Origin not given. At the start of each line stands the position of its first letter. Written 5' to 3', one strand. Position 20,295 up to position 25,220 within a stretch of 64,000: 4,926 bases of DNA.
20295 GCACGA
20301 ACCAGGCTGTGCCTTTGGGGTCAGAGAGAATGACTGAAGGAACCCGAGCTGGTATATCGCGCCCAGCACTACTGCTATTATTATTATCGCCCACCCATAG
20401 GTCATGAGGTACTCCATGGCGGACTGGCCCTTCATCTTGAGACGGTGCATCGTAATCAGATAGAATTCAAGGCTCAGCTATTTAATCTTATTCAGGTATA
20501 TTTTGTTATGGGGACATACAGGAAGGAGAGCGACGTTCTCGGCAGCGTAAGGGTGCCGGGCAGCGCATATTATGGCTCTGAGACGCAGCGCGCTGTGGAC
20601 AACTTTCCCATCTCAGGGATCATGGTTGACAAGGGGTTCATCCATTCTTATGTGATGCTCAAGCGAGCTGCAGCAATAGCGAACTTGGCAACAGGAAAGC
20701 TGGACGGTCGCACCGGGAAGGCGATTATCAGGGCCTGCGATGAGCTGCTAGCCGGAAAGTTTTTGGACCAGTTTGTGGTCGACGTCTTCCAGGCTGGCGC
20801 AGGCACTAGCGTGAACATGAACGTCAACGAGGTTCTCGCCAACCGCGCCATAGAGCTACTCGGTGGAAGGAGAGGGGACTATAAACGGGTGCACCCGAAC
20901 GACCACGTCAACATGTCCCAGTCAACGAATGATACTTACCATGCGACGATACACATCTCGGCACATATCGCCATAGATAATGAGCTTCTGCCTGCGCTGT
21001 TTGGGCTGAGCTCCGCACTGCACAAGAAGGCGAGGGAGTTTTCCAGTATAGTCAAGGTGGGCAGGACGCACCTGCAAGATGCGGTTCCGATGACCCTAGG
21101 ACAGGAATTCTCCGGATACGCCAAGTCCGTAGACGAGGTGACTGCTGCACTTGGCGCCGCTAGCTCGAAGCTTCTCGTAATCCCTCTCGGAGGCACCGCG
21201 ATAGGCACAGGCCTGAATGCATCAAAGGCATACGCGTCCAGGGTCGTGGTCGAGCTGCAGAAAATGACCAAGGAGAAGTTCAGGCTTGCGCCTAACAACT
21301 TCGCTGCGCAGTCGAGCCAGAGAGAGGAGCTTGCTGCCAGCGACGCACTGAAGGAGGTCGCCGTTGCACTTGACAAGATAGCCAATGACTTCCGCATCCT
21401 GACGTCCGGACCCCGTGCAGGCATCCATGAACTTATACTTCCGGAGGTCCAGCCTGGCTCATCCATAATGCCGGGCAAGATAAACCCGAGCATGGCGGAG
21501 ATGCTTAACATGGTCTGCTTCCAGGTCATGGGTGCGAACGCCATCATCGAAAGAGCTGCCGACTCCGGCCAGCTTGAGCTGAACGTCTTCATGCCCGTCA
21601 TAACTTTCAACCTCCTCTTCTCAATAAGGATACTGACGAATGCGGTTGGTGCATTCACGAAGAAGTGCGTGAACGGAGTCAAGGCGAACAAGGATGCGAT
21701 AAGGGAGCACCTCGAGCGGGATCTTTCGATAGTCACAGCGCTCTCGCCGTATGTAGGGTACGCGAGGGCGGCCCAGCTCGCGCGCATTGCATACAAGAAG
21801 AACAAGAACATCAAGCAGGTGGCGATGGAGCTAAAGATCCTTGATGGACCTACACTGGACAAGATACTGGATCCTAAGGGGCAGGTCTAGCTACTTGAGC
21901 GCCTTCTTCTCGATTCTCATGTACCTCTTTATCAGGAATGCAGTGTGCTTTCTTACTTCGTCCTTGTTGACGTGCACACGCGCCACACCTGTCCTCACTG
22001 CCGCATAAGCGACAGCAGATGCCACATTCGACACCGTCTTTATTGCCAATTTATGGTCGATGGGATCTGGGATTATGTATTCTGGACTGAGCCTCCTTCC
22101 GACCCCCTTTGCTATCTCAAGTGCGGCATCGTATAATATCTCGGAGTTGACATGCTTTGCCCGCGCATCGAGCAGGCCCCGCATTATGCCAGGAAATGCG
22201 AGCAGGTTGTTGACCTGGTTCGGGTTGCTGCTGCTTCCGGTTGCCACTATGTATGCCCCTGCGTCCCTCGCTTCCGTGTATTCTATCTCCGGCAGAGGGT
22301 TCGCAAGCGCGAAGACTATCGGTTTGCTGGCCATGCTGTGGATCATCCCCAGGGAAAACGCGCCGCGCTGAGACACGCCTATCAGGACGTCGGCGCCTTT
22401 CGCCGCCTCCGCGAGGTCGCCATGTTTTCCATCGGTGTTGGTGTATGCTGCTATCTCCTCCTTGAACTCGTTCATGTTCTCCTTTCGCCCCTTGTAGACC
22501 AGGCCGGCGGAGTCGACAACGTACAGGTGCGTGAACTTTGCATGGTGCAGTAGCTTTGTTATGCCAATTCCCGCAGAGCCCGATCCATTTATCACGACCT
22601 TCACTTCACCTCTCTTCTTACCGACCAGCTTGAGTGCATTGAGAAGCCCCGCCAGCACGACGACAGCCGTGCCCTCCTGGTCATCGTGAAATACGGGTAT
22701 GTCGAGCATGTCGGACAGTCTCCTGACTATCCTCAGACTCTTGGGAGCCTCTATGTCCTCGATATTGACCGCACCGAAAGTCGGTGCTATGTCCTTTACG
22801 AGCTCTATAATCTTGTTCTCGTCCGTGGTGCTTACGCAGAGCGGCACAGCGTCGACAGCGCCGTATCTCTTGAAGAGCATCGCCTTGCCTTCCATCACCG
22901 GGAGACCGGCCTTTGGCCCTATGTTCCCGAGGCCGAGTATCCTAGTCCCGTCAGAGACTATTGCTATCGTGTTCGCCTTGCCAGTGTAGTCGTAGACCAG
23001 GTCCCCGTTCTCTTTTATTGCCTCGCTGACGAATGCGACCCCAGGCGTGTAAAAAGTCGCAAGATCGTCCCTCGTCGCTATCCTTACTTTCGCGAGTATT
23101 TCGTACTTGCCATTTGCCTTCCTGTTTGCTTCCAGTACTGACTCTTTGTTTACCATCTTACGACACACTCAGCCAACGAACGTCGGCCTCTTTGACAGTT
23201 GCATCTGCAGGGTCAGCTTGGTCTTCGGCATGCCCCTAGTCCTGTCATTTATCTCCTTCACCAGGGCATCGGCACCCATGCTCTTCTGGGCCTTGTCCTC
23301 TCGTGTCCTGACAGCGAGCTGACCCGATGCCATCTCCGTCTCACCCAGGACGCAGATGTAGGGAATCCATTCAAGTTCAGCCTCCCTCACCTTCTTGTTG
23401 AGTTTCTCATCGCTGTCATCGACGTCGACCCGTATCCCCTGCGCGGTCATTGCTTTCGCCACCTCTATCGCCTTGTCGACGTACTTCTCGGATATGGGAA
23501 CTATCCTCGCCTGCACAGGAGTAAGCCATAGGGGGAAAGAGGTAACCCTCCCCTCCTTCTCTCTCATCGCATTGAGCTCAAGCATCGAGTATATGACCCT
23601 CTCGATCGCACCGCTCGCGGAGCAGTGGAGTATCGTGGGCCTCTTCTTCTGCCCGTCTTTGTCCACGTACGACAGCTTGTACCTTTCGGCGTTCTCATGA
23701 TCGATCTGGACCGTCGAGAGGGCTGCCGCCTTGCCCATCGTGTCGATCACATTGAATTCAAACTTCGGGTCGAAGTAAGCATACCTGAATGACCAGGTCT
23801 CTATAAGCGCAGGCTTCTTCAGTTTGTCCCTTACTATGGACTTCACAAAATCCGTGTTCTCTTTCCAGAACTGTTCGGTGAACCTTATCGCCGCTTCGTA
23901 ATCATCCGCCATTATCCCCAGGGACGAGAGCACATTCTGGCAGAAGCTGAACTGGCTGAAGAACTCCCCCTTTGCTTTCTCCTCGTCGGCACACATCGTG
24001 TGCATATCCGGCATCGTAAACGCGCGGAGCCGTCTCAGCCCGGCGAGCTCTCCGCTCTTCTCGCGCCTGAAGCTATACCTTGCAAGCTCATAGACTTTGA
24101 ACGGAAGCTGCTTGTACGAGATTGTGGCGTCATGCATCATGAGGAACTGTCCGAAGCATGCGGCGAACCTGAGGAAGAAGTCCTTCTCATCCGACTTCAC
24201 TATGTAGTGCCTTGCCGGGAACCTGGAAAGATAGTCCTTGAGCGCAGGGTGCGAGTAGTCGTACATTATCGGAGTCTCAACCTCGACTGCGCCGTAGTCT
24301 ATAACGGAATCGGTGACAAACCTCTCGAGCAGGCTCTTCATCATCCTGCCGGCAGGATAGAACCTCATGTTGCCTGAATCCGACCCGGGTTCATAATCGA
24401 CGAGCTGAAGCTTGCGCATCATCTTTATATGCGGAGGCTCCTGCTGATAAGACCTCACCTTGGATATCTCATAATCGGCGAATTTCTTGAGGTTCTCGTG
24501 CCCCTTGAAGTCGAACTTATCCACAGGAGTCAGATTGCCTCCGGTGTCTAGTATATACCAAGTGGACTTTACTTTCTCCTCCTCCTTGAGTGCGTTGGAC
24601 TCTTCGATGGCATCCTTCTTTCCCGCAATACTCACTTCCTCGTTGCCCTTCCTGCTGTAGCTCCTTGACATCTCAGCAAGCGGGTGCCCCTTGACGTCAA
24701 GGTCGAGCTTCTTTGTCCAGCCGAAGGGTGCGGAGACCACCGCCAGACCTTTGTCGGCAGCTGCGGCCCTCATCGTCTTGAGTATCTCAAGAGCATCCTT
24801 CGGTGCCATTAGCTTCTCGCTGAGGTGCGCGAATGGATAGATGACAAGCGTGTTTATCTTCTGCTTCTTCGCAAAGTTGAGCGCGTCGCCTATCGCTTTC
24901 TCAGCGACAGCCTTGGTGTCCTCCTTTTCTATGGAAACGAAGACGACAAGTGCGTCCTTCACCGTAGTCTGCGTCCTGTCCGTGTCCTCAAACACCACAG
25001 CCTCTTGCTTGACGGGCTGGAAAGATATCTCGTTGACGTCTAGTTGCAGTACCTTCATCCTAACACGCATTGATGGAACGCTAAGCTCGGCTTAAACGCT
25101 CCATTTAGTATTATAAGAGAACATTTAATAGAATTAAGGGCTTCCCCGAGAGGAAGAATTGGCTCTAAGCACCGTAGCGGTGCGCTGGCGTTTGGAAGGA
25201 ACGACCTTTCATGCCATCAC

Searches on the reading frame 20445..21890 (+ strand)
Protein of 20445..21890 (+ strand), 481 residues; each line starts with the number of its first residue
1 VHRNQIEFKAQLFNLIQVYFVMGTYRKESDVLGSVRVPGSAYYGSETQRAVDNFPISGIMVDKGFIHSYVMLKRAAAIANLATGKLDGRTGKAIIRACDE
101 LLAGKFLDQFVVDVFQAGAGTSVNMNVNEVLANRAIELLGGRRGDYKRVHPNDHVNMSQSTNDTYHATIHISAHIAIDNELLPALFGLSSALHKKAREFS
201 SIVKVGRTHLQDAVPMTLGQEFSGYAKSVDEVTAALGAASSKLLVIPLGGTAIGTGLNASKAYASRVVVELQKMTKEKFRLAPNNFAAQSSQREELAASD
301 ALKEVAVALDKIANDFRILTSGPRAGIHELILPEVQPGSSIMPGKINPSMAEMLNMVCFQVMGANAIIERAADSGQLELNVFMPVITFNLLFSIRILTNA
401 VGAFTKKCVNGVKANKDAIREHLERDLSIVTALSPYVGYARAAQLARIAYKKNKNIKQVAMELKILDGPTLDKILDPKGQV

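Call 24: search_protein_families(library=pfam, proteins=[window:20445-21890:+], max_evalue=0.001)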
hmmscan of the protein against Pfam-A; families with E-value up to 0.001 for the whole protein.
window:20445-21890:+ (481 aa): 2 families
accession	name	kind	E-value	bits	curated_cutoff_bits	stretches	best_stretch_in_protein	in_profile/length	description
PF00206.25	Lyase_1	-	3.1e-89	299.9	27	1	34-363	2-312/312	Lyase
PF10415.14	FumaraseC_C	-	1.7e-16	60.8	32.5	1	429-478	1-50/54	Fumarase C C-terminus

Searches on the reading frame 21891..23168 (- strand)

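Call 10: search_protein_families(library=pfam, proteins=[window:21891-23168:-], max_evalue=0.001)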
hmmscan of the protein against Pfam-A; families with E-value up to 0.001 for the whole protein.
window:21891-23168:- (425 aa): 2 families
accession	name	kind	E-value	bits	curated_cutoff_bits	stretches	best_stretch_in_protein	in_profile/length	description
PF03949.21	Malic_M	-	3.8e-28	98.9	23.5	1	165-387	2-254/258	Malic enzyme, NAD binding domain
PF00390.24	malic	-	5.6e-23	82.1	23.1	1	20-151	2-181/182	Malic enzyme, N-terminal domain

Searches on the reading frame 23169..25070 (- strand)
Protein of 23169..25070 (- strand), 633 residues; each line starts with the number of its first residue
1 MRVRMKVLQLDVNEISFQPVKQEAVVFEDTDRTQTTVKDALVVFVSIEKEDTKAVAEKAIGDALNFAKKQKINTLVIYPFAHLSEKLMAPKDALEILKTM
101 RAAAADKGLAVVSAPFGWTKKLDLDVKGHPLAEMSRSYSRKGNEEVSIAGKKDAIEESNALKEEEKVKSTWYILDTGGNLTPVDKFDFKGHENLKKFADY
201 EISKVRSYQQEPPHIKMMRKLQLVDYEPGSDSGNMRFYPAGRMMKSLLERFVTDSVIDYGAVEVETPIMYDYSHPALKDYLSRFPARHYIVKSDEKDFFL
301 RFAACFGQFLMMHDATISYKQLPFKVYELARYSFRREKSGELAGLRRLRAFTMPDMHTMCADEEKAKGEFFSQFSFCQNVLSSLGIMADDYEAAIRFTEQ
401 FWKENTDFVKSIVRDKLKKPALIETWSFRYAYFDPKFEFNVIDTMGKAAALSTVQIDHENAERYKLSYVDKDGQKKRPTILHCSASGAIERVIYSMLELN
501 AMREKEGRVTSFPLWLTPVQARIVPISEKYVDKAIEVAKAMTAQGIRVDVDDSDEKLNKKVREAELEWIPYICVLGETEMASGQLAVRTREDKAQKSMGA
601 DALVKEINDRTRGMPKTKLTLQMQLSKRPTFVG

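Call 10: search_protein_families(library=pfam, proteins=[window:23169-25070:-], max_evalue=0.001)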
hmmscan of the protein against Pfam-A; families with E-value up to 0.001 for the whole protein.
window:23169-25070:- (633 aa): 3 families
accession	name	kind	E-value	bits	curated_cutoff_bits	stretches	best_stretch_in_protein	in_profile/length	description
PF08915.16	tRNA-Thr_ED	-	2.2e-39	135.1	30.2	1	5-137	1-136/137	Archaea-specific editing domain of threonyl-tRNA synthetase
PF03129.25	HGTP_anticodon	-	5e-23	81.5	21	1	520-609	1-93/94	Anticodon binding domain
PF00587.30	tRNA-synt_2b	-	2e-22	80.6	29.3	1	289-498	1-177/179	tRNA synthetase class II core domain (G, H, P, S and T)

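Call 38: find_related_loci(query=window:23169-25070:-, collection=genome_contigs, flank=10000)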
Query window:23169-25070:- (633 aa) in genome_contigs; peptide patterns used: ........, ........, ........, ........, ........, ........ (x = any residue, [..] = any of these).
240 stretches matched a pattern; 161 encode a relative of the query (tblastn E <= 1e-3); the best 80 are kept; 80 distinct loci.
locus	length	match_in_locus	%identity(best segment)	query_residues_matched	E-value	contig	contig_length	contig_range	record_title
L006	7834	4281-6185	80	2-633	0e+0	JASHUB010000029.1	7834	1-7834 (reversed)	MAG: Candidatus Micrarchaeota archaeon isolate JOPF168 JOPF_NEAR_contig_557522, whole genome shotgun sequence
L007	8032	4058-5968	64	3-633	0e+0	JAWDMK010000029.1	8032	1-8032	MAG: Candidatus Micrarchaeota archaeon isolate F8S.bin.15 NODE_813_length_8032_cov_2.90204, whole genome shotgun sequenc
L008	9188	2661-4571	62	5-633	0e+0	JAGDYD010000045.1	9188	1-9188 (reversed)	MAG: Candidatus Micrarchaeota archaeon isolate KMA_Bin02 NODE_1910_length_9188_cov_2.736341, whole genome shotgun sequen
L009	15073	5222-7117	64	5-633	0e+0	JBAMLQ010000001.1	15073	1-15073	MAG: Candidatus Micrarchaeia archaeon isolate MAG9 ExploCarb_3808S_S2_1001_length_15073_cov_3, whole genome shotgun sequ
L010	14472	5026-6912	63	5-633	0e+0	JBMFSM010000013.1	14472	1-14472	MAG: Candidatus Micrarchaeia archaeon isolate KM4345-25 NODE_1240_length_14472_cov_11.214469, whole genome shotgun seque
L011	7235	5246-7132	63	3-633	0e+0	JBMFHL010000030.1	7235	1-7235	MAG: Candidatus Micrarchaeia archaeon isolate KM4311-23 NODE_30_length_7235_cov_2.789224, whole genome shotgun sequence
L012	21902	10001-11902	61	5-632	0e+0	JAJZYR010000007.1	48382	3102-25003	MAG: Candidatus Micrarchaeota archaeon isolate TL1-5.bin55 NODE_684_length_48382_cov_3.463558, whole genome shotgun sequ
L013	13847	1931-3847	63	5-633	0e+0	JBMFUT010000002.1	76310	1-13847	MAG: Candidatus Micrarchaeia archaeon isolate KM4348-10 NODE_70_length_76310_cov_49.674907, whole genome shotgun sequenc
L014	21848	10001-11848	60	5-631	0e+0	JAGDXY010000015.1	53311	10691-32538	MAG: Candidatus Micrarchaeota archaeon isolate KMA_Bin07 NODE_159_length_53311_cov_4.367959, whole genome shotgun sequen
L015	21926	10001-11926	60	5-633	0e+0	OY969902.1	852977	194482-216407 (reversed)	MAG: uncultured archaeon isolate MFD01476.bin.c.10 genome assembly, chromosome: 1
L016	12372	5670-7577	60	5-633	0e+0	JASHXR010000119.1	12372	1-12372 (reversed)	MAG: Candidatus Micrarchaeota archaeon isolate JOPF262 JOPF_A14C_contig_219392, whole genome shotgun sequence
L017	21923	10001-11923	60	3-633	0e+0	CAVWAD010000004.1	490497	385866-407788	MAG: uncultured archaeon isolate MFD03726.bin.2.73 genome assembly, contig: contig_30163, whole genome shotgun sequence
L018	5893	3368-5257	60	5-633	0e+0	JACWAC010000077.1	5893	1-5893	MAG: Thermoplasmatales archaeon isolate A_EUR_01 NODE_108_length_5893_cov_8.921891, whole genome shotgun sequence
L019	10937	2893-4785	59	4-633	0e+0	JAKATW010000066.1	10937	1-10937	MAG: Thermoplasmata archaeon isolate YP3.bin108 NODE_7599_length_10937_cov_1.87743, whole genome shotgun sequence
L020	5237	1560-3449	59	5-633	0e+0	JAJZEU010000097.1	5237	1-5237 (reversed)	MAG: Candidatus Micrarchaeota archaeon isolate LL2.bin4 NODE_26877_length_5237_cov_1.02877, whole genome shotgun sequenc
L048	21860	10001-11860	53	5-633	0e+0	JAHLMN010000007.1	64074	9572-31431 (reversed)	MAG: Candidatus Aenigmatarchaeota archaeon isolate DRTY-7_1_bin_34 NODE_187_length_64074_cov_13.4633, whole genome shotg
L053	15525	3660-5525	52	3-633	0e+0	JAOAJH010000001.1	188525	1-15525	MAG: Candidatus Aenigmatarchaeota archaeon isolate SKW179 NODE_1_length_188525_cov_6.296915, whole genome shotgun sequen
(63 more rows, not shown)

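Call 75: search_protein_families(library=pfam, proteins=[L048:7960-8646:-, L053:1626-2279:-], max_evalue=10)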
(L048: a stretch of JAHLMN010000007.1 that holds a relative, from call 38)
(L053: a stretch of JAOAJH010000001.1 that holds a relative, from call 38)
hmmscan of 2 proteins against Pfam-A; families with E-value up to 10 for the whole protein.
L048:7960-8646:- (229 aa): 12 families
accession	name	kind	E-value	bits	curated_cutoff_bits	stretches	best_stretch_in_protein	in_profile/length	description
PF13649.12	Methyltransf_25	-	1.8e-18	67.4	27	1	52-144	1-94/97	Methyltransferase domain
PF08241.18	Methyltransf_11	-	5.3e-18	65.9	21.2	1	53-144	1-88/95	Methyltransferase domain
PF13847.12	Methyltransf_31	-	1.4e-14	54.4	27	1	51-153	6-111/145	Methyltransferase domain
PF08242.18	Methyltransf_12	-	4.1e-11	43.9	30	1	53-137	1-89/98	Methyltransferase domain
PF01209.24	Ubie_methyltran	-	6.6e-07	29.3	20.1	1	47-144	46-144/233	ubiE/COQ5 methyltransferase family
PF13489.12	Methyltransf_23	-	7.8e-07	29.4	27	1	46-152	20-119/164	Methyltransferase domain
PF24675.1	NpmA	-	2.5e-05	24.1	60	1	47-112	22-94/214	16S rRNA (adenine(1408)-N(1))-methyltransferase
PF03848.20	TehB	-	0.00016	21.6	20.4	1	50-145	32-126/193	Tellurite resistance protein TehB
PF05724.17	TPMT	-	0.0047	17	26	1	50-87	39-76/218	Thiopurine S-methyltransferase (TPMT)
PF07021.18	MetW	-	0.0049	17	21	1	51-147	16-106/193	Methionine biosynthesis protein MetW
PF02390.23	Methyltransf_4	-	0.069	13.1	24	1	51-96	4-51/173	Putative methyltransferase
PF05175.20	MTS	-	0.11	12.6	23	1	47-105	30-91/170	Methyltransferase small domain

L053:1626-2279:- (218 aa): 16 families
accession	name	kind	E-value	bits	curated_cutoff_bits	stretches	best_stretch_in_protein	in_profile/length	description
PF13649.12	Methyltransf_25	-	1.8e-23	83.5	27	1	45-135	3-95/97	Methyltransferase domain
PF08241.18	Methyltransf_11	-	3.2e-23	82.6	21.2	1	45-135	2-89/95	Methyltransferase domain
PF13847.12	Methyltransf_31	-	3.3e-17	63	27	1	44-156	8-128/145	Methyltransferase domain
PF08242.18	Methyltransf_12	-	2.4e-14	54.3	30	1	45-134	2-93/98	Methyltransferase domain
PF13489.12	Methyltransf_23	-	1.3e-10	41.6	27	1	45-198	28-162/164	Methyltransferase domain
PF01209.24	Ubie_methyltran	-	1.6e-09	37.9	20.1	1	45-134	53-144/233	ubiE/COQ5 methyltransferase family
PF03848.20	TehB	-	2.3e-08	34.1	20.4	1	41-133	32-124/193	Tellurite resistance protein TehB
PF24675.1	NpmA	-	0.00098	18.9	60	1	43-103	27-94/214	16S rRNA (adenine(1408)-N(1))-methyltransferase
PF02390.23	Methyltransf_4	-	0.0034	17.3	24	1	43-98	5-64/173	Putative methyltransferase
PF19791.4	DUF6275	-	0.005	17.1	22.6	1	110-185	4-75/81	Family of unknown function (DUF6275)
PF05175.20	MTS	-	0.008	16.3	23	1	39-134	31-127/170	Methyltransferase small domain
PF09243.16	Rsm22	-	0.012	15.5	23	1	7-136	7-135/275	Mitochondrial small ribosomal subunit Rsm22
PF02353.26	CMAS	-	0.015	15.1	27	1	45-89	68-115/273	Mycolic acid cyclopropane synthetase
PF05971.18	Methyltransf_10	-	0.026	14.3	23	1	43-120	106-193/299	RNA methyltransferase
PF05724.17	TPMT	-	0.043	13.9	26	1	47-78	45-77/218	Thiopurine S-methyltransferase (TPMT)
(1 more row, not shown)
